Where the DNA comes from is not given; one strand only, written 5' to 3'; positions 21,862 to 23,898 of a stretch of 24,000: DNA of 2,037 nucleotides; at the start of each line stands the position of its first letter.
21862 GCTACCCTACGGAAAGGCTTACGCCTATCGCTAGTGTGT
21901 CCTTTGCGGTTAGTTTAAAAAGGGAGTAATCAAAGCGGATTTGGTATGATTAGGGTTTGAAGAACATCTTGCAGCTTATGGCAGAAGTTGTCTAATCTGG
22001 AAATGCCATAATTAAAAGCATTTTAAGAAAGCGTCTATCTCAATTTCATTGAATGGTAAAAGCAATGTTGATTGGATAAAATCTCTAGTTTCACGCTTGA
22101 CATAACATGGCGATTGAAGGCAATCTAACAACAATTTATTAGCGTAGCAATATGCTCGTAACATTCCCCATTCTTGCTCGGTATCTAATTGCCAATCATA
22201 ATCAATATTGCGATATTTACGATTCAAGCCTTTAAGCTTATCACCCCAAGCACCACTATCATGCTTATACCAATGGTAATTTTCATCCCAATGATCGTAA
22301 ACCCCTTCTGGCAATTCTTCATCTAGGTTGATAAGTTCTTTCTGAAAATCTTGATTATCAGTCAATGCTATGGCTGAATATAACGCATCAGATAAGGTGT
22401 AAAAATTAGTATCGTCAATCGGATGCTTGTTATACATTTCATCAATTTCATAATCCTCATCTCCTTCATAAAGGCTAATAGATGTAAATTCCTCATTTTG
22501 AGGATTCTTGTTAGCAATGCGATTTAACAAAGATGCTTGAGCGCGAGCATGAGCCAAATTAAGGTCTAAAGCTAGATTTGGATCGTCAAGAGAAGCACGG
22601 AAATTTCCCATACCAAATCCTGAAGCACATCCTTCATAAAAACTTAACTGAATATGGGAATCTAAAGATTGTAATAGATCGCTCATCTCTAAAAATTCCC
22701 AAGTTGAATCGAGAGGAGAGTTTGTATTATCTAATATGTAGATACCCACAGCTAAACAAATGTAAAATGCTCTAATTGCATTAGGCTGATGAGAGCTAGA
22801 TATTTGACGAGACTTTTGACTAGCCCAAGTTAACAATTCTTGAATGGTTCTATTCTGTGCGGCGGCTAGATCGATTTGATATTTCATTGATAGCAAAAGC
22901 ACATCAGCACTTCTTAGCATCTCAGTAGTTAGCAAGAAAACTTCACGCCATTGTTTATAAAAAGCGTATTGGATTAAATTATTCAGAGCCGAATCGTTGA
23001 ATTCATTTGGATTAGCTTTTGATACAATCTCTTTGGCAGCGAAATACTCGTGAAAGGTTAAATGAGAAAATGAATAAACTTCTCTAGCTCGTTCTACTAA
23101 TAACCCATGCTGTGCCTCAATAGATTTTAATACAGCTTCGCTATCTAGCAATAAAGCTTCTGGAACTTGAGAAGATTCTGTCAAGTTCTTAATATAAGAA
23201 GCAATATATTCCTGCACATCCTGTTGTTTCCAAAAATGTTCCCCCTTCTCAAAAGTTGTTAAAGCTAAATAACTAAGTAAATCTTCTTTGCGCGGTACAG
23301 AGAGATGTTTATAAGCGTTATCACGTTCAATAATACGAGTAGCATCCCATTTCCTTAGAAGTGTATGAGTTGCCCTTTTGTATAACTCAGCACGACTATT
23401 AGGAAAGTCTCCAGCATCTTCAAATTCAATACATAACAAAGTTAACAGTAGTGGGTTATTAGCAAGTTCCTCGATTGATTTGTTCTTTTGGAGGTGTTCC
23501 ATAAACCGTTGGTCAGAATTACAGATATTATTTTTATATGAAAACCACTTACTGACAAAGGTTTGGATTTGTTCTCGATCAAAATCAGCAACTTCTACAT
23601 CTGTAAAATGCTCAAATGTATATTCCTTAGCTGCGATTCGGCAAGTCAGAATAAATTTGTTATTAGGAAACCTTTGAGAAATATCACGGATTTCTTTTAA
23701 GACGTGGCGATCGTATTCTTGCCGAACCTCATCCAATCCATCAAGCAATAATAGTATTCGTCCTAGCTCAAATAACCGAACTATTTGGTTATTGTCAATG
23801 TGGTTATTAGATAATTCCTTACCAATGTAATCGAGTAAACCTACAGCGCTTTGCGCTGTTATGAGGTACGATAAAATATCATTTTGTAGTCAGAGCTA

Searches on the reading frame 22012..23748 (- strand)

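Call 7: search_protein_families(library=pfam, proteins=[window:22012-23748:-], max_evalue=0.01)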
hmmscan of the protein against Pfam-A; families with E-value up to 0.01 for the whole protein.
window:22012-23748:- (578 aa): 2 families
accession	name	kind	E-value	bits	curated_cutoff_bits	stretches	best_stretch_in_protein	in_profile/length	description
PF22727.1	NCH2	-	1.6e-21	76.7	27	1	468-565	1-96/96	NACHT C-terminal Helical domain 2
PF05729.18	NACHT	-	7.2e-06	26.4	26.7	1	2-70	87-165/167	NACHT domain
